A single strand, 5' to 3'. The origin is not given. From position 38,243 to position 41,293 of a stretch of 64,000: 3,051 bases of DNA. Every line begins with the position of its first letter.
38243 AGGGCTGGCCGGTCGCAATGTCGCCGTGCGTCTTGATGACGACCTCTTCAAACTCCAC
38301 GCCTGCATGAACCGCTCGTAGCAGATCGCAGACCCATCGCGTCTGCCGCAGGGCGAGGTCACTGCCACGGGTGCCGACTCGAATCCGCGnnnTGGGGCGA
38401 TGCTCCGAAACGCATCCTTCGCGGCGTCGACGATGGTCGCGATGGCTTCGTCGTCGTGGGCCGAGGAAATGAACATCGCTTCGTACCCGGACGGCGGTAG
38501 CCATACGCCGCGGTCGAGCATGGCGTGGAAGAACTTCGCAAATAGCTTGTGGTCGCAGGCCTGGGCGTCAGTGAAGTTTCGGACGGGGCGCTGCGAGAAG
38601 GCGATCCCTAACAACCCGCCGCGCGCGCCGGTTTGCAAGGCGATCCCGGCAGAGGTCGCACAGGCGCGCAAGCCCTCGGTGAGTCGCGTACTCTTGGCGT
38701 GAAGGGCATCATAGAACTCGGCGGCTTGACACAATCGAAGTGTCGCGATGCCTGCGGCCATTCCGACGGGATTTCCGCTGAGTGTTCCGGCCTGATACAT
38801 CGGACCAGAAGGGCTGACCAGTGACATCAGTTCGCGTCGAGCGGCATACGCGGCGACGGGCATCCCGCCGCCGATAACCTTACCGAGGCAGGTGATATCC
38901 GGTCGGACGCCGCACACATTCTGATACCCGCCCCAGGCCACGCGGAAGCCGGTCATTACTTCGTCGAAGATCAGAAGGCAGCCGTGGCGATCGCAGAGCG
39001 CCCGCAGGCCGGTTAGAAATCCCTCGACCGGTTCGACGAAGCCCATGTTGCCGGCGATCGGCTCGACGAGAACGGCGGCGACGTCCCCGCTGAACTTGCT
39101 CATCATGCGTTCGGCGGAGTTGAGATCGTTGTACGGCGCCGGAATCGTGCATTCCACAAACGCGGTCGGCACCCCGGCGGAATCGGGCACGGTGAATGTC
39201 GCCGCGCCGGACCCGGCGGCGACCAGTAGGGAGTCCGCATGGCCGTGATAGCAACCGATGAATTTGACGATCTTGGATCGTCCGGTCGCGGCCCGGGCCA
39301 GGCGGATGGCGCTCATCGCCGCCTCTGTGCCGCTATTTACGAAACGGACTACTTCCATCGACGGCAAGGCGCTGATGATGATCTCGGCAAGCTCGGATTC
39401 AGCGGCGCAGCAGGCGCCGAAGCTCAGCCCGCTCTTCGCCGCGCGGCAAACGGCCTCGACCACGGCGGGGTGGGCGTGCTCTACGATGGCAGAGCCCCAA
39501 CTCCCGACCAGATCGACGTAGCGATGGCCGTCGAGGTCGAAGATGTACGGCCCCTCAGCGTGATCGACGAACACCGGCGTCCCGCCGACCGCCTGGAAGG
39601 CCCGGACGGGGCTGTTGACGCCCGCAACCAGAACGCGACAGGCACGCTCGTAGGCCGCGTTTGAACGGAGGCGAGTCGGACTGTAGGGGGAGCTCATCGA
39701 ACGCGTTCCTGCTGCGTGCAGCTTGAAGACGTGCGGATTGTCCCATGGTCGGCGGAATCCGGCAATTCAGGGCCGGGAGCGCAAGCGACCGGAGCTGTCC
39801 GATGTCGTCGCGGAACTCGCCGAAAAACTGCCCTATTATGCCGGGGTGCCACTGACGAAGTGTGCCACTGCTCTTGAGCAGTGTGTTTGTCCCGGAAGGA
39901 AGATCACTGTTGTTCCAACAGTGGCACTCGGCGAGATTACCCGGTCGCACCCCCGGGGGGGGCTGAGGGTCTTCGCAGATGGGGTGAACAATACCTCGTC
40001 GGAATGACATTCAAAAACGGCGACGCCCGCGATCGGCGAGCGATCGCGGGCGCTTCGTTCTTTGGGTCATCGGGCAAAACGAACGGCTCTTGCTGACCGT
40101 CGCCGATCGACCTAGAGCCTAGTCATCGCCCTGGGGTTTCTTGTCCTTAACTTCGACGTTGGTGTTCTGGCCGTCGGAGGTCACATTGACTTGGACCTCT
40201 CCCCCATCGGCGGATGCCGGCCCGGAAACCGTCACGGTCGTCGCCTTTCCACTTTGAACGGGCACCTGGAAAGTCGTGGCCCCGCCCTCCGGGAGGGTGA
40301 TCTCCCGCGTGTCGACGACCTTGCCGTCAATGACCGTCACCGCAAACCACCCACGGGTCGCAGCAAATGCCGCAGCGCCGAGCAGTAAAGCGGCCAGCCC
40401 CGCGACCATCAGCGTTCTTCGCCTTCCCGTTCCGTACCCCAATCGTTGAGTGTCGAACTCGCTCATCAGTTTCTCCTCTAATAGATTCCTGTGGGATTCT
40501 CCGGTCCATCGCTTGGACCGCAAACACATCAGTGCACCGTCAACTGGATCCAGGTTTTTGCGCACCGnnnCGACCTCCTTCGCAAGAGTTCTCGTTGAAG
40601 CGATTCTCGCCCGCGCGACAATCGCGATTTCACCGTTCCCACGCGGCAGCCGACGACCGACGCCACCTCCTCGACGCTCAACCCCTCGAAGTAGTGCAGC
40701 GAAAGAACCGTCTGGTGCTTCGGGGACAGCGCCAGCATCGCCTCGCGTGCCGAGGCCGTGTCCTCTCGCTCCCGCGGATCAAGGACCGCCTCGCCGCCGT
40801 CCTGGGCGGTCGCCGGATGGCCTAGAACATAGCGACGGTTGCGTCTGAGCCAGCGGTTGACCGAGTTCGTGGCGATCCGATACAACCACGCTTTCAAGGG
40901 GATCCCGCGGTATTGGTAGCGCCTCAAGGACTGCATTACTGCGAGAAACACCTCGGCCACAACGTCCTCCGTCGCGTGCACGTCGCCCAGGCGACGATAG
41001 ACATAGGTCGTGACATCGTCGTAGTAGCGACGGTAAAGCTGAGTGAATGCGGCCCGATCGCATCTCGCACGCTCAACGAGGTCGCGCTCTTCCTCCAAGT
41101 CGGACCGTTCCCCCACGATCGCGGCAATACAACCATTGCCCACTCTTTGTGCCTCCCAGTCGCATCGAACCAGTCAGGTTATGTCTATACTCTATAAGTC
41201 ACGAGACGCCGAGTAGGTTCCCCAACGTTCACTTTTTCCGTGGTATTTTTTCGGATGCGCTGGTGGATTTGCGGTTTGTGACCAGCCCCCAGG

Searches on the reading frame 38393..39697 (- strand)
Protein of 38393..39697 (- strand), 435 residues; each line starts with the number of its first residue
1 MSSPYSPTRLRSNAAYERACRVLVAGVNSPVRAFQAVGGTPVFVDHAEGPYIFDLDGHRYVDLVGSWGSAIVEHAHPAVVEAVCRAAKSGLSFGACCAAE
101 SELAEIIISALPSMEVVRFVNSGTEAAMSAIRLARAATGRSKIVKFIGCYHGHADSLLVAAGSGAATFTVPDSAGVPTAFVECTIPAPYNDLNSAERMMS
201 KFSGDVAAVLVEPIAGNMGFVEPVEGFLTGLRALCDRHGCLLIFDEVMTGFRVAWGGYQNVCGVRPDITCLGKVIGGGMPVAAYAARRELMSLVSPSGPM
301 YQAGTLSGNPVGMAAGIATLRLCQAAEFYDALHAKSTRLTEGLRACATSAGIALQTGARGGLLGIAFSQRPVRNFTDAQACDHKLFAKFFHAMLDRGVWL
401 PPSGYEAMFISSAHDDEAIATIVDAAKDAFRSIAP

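Call 53: search_protein_families(library=pfam, proteins=[window:38393-39697:-], max_evalue=0.001)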
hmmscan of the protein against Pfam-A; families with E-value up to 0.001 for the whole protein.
window:38393-39697:- (435 aa): 1 family
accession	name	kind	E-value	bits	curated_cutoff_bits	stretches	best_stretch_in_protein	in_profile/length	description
PF00202.27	Aminotran_3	-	3.2e-80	270.2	30.5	1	39-425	6-402/403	Aminotransferase class-III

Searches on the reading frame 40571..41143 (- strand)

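Call 53: search_protein_families(library=pfam, proteins=[window:40571-41143:-], max_evalue=0.001)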
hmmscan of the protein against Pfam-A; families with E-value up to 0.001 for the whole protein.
window:40571-41143:- (191 aa): 4 families
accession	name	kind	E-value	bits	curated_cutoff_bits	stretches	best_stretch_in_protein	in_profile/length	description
PF04542.20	Sigma70_r2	-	5.7e-17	61.7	24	1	36-104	1-70/71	Sigma-70 region 2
PF08281.18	Sigma70_r4_2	-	5.7e-15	55.1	25.7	1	132-182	4-54/54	Sigma-70, region 4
PF07638.17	Sigma70_ECF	-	2.7e-11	44.2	21.1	1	29-186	15-183/185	ECF sigma factor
PF04545.22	Sigma70_r4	-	5e-10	39.2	24.1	1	135-183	1-49/50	Sigma-70, region 4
